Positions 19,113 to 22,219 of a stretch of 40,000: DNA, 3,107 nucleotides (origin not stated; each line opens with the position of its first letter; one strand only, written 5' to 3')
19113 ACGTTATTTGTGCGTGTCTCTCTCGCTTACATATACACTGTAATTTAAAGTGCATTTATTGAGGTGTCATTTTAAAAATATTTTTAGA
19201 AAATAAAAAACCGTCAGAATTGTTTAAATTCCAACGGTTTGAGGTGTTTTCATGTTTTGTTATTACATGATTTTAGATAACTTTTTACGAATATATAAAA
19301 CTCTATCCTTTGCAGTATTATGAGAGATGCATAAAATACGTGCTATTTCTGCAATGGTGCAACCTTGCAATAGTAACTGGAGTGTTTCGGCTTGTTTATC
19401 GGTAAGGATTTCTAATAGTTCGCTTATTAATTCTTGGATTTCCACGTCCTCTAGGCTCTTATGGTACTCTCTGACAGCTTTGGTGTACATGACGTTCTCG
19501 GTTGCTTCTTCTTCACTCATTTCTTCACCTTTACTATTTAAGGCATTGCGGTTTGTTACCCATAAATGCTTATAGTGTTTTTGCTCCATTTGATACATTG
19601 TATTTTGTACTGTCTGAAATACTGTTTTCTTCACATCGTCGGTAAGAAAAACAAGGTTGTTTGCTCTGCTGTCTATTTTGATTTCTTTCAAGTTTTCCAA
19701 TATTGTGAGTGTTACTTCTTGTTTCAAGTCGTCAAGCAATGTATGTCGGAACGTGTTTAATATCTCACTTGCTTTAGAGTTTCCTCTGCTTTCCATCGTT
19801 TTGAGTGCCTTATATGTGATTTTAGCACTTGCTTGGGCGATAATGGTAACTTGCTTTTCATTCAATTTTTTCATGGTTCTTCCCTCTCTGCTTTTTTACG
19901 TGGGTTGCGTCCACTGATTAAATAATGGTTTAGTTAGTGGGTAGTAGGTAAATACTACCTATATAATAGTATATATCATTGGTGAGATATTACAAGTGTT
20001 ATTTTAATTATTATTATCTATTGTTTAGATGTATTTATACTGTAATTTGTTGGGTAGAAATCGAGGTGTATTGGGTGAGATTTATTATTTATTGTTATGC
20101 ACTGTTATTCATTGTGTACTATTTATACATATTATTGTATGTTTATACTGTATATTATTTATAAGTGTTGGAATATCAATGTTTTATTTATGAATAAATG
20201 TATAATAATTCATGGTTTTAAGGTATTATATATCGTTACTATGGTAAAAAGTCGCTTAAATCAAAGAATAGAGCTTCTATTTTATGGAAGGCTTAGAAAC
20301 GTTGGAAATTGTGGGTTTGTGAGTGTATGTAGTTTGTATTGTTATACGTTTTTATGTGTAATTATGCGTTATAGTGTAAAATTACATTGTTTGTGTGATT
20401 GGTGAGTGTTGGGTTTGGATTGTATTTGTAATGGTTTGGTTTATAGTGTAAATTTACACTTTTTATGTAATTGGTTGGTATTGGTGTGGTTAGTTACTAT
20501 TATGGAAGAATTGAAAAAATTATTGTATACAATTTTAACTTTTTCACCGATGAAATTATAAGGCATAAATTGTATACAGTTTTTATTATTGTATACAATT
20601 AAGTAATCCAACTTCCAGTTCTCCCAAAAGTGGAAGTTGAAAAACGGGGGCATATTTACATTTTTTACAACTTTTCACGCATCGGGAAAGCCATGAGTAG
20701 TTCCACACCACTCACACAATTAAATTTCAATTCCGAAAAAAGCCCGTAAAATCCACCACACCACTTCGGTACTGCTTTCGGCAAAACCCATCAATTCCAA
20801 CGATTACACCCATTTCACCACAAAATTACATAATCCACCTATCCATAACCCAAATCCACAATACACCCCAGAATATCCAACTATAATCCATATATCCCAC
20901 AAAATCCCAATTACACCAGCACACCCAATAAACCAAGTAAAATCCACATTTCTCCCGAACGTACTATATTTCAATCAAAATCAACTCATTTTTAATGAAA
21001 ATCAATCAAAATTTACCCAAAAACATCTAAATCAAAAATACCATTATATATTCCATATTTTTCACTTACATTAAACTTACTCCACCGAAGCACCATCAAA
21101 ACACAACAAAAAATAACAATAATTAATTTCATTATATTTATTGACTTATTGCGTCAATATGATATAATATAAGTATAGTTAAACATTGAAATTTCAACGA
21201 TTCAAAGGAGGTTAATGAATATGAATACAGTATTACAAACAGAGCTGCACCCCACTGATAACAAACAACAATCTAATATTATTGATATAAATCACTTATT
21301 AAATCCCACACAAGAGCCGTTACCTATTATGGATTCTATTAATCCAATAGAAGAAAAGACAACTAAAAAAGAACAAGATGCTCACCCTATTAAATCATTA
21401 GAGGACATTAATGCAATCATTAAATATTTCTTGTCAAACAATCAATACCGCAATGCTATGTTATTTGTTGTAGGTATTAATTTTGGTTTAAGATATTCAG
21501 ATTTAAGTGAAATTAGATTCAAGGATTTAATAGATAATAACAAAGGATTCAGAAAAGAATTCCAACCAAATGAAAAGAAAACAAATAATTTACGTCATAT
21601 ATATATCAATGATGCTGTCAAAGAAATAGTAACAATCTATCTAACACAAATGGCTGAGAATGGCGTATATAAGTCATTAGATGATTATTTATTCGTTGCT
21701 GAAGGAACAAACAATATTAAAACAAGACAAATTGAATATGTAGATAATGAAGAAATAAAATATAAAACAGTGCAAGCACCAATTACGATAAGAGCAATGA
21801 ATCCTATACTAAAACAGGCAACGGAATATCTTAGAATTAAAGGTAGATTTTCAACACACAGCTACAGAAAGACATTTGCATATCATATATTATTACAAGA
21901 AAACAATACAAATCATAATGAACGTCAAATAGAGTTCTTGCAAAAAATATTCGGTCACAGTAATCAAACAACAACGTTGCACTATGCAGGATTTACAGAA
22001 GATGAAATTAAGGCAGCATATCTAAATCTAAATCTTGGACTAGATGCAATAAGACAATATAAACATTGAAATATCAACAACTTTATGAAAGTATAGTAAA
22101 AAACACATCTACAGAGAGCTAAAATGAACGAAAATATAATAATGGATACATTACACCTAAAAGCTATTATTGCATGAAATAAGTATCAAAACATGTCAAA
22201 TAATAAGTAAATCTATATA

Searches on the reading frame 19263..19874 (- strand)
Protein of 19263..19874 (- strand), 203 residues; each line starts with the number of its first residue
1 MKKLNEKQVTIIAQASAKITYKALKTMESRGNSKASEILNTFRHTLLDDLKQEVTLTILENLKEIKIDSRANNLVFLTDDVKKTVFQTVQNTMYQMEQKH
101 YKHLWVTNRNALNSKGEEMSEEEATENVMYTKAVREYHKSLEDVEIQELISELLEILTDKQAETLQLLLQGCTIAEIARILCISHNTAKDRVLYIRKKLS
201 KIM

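Call 53: search_protein_families(library=pfam, proteins=[window:19263-19874:-], max_evalue=0.01)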
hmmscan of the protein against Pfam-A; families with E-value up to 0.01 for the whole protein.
window:19263-19874:- (203 aa): 6 families
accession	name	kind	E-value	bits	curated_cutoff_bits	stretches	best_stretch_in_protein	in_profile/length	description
PF07638.17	Sigma70_ECF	-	2.8e-05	24.5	21.1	1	136-201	116-181/185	ECF sigma factor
PF08281.18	Sigma70_r4_2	-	3.6e-05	23.8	25.7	1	148-199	2-54/54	Sigma-70, region 4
PF00196.25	GerE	-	8.4e-05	22.6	23.5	1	156-198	2-44/57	Bacterial regulatory proteins, luxR family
PF13542.12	HTH_Tnp_ISL3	-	0.0015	18.4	27.4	1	166-194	22-49/51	Helix-turn-helix domain of transposase family ISL3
PF13384.12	HTH_23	-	0.0037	17.5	24.6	1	161-189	7-35/50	Homeodomain-like domain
PF13936.12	HTH_38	-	0.0076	16.4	27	0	166-187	15-36/44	Helix-turn-helix domain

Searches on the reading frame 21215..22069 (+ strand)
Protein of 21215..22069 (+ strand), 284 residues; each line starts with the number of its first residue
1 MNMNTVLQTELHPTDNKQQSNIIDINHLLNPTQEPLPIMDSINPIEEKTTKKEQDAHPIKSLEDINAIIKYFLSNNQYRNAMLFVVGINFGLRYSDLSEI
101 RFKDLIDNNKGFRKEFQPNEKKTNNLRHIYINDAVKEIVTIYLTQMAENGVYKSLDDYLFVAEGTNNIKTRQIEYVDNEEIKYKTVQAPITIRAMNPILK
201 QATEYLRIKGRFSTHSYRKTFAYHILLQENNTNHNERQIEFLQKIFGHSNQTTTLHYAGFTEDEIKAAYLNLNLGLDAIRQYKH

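Call 24: search_protein_families(library=phrogs, proteins=[window:21215-22069:+], max_evalue=0.00001)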
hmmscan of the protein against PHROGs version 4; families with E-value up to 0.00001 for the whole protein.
window:21215-22069:+ (284 aa): 3 families
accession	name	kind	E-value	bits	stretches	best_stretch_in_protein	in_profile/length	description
phrog_216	-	integration and excision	9.4e-39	134.3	1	43-274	38-238/301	integrase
phrog_1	-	integration and excision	2.4e-23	84.3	1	41-274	250-449/611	integrase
phrog_7269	-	integration and excision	1e-10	42.4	1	195-274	13-83/89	integrase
